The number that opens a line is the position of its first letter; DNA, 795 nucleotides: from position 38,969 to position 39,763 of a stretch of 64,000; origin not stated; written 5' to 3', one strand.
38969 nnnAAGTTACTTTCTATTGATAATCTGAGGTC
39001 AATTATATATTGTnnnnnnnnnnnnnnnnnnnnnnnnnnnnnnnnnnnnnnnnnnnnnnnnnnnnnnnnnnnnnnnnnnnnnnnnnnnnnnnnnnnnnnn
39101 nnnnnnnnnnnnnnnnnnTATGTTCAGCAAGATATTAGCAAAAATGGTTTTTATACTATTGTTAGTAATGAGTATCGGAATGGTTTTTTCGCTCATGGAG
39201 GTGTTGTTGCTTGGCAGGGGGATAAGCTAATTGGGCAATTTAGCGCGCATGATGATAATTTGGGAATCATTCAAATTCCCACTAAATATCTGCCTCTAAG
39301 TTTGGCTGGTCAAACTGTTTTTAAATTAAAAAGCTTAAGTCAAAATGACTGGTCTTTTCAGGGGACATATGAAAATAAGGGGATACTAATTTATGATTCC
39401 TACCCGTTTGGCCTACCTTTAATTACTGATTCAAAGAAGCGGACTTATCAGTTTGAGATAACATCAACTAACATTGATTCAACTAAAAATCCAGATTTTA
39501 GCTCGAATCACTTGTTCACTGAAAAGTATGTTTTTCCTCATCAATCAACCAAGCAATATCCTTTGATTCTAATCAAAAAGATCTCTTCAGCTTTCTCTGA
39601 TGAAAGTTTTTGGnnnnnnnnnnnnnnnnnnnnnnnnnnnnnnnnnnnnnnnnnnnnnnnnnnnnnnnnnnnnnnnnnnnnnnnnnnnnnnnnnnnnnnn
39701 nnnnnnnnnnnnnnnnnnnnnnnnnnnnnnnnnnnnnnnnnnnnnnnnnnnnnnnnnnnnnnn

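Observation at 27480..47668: Family of four to five very large YfhO/AftD-like membrane proteins sharing a C-terminal GYANGW-type motif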

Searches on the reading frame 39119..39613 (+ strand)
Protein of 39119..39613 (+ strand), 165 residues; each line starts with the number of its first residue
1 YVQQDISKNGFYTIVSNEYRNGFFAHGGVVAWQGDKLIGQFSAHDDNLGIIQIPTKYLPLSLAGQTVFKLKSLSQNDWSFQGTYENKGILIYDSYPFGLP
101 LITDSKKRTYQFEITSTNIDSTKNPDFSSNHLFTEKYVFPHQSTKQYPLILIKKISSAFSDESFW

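Call 77: search_solved_structures(query=A5, max_evalue=10)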
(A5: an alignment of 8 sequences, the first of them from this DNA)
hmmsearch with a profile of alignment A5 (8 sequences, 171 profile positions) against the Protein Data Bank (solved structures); distinct sequences matched with E-value up to 10: 0.
